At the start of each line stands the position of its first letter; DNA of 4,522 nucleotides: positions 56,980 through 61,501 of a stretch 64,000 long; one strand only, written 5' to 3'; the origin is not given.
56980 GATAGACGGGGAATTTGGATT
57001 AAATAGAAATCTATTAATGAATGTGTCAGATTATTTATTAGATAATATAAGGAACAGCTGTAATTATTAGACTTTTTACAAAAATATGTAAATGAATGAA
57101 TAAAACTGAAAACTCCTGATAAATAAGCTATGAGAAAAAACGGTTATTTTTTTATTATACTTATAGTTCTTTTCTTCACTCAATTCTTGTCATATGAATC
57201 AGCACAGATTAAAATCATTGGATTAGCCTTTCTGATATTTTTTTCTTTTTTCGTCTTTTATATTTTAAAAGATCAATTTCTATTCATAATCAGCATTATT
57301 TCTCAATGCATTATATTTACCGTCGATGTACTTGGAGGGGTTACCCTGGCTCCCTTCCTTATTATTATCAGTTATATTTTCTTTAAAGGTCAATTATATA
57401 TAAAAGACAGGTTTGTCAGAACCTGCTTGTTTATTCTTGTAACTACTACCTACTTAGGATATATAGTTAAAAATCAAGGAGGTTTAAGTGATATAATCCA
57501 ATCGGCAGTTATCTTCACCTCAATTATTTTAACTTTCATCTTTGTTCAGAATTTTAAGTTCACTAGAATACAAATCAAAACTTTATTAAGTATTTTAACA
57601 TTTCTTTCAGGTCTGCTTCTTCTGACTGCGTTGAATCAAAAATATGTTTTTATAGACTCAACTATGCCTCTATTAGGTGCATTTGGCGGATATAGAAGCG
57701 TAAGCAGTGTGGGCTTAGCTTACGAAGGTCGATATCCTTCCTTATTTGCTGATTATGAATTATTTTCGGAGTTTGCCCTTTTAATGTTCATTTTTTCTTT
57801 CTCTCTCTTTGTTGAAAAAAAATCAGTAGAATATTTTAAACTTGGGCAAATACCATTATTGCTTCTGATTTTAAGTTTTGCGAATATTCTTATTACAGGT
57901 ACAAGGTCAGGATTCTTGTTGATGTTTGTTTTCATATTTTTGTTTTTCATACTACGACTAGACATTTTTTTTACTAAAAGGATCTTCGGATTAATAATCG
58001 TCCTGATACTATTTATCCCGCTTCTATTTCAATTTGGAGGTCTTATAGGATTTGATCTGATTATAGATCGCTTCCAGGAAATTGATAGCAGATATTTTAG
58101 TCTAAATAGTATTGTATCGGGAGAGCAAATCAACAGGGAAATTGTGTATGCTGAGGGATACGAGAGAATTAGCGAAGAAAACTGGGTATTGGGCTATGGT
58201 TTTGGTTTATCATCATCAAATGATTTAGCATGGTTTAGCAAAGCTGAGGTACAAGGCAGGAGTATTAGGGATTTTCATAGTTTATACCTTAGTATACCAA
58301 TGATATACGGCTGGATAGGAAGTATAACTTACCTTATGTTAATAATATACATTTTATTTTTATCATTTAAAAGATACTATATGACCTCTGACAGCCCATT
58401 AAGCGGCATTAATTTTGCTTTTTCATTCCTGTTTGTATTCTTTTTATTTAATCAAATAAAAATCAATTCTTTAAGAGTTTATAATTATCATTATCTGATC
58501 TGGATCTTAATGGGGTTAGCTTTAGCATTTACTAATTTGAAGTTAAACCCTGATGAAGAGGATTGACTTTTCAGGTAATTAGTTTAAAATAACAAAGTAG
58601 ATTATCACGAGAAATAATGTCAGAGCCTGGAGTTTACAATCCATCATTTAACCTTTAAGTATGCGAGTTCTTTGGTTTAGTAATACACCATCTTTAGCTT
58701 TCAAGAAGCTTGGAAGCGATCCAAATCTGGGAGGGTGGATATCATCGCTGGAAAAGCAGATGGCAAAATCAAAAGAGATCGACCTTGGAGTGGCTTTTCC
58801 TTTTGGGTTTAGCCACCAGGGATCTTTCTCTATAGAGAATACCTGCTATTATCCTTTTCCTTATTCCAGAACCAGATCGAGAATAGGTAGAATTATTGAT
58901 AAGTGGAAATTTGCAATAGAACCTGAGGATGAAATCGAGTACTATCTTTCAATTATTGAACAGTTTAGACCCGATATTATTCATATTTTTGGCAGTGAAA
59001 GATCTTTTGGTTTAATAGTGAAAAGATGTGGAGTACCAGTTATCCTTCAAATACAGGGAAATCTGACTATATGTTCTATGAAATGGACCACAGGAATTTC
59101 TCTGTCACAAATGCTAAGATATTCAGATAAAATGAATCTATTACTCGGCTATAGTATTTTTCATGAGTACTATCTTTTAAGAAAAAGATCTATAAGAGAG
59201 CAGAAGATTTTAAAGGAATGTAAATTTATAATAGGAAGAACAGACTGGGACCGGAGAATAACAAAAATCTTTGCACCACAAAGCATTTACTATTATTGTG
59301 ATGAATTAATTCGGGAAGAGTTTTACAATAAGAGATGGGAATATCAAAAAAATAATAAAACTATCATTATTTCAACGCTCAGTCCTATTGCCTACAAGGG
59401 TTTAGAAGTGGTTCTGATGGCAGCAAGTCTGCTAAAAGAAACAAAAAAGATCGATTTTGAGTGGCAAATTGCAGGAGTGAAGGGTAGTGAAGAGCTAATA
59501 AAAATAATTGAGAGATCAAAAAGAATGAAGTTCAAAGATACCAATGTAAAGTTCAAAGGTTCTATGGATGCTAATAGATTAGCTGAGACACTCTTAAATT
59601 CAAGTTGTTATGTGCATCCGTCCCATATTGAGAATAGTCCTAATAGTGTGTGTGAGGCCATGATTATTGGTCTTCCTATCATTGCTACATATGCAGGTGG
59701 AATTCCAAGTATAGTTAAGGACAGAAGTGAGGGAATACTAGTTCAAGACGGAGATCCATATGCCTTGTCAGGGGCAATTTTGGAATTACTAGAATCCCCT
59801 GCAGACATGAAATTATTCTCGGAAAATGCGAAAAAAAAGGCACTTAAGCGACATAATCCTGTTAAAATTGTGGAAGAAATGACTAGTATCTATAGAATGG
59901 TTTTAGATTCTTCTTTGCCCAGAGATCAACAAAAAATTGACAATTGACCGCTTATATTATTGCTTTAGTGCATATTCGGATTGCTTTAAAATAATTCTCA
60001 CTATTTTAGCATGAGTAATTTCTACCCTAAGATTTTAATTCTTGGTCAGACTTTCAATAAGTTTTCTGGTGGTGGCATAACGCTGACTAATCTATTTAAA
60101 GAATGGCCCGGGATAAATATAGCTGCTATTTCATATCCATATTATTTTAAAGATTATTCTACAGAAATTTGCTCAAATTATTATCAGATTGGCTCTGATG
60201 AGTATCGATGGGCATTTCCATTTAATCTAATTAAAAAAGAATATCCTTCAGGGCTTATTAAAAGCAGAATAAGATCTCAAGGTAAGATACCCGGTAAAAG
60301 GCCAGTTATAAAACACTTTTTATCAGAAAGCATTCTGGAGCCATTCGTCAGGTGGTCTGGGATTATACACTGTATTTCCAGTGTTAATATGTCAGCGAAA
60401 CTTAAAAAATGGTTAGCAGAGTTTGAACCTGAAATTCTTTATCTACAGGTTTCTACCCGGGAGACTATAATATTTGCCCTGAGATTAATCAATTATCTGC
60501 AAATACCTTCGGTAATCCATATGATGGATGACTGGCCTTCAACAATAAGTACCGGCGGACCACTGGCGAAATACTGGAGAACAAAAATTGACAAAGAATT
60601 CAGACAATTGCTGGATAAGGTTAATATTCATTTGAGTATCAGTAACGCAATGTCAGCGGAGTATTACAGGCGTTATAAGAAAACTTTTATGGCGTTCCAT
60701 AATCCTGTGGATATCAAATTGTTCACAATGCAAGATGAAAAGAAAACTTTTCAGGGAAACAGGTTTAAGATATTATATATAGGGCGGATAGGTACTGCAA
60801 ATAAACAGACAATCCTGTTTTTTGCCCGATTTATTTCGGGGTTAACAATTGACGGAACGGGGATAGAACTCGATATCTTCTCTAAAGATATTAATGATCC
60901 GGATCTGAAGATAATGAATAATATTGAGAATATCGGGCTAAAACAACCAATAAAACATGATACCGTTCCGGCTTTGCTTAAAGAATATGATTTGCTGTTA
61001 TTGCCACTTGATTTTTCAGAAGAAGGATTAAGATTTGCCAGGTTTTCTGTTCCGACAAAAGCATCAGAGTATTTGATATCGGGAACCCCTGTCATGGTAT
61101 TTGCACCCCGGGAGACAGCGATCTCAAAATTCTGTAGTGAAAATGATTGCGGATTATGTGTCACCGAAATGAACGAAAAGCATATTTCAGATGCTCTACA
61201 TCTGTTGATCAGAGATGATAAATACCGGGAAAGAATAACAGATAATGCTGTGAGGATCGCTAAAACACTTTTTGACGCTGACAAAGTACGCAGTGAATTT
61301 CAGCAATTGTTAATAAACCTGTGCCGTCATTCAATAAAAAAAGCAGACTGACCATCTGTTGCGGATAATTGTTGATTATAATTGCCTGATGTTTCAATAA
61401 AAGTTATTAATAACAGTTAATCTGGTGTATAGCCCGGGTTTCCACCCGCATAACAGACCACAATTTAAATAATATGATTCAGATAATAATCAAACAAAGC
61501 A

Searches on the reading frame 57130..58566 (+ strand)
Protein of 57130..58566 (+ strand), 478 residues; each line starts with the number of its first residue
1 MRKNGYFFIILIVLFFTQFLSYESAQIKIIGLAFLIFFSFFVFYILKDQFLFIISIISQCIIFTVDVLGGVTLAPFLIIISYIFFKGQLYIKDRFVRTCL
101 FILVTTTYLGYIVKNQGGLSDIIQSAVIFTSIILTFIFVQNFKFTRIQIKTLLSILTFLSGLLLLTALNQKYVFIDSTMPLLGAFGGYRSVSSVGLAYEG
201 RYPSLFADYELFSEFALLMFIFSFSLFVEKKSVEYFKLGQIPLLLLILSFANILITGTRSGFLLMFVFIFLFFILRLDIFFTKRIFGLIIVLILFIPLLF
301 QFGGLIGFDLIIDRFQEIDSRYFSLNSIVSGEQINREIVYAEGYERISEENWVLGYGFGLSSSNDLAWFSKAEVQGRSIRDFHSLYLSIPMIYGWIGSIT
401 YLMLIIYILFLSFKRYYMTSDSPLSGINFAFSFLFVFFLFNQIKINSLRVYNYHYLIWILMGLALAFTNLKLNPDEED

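Call 87: search_protein_families(library=pfam, proteins=[window:57130-58566:+], max_evalue=0.00001)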
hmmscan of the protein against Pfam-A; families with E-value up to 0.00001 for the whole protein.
window:57130-58566:+ (478 aa): 1 family
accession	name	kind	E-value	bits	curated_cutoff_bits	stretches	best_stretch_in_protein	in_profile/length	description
PF04932.20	Wzy_C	-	4.1e-11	43.3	31.7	1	244-402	1-149/149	O-Antigen ligase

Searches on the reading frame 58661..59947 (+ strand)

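Call 87: search_protein_families(library=pfam, proteins=[window:58661-59947:+], max_evalue=0.00001)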
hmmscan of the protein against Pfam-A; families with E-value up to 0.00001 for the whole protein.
window:58661-59947:+ (428 aa): 2 families
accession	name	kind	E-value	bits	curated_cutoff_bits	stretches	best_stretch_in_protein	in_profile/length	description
PF00534.26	Glycos_transf_1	-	8.6e-27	94.2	26.4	1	224-392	5-171/172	Glycosyl transferases group 1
PF13692.12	Glyco_trans_1_4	-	7.8e-23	81.7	27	1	235-378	5-141/142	Glycosyl transferases group 1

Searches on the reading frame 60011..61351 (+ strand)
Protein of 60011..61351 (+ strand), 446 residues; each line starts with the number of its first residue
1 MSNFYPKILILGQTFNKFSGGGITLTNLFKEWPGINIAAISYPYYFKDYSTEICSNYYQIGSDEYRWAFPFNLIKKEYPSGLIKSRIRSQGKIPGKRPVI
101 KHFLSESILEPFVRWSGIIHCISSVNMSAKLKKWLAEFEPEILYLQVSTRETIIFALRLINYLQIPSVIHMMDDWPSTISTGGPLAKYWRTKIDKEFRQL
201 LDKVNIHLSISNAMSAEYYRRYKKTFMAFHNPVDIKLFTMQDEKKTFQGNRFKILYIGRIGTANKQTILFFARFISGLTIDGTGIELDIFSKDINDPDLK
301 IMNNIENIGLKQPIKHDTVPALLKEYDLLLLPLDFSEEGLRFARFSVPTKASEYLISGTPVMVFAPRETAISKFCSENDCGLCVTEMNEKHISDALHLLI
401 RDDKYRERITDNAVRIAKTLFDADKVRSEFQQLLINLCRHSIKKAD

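Call 87: search_protein_families(library=pfam, proteins=[window:60011-61351:+], max_evalue=0.00001)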
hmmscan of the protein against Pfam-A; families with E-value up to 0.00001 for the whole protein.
window:60011-61351:+ (446 aa): 1 family
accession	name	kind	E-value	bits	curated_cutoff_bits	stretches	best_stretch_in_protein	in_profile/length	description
PF13692.12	Glyco_trans_1_4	-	8e-07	29.8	27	1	252-402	2-142/142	Glycosyl transferases group 1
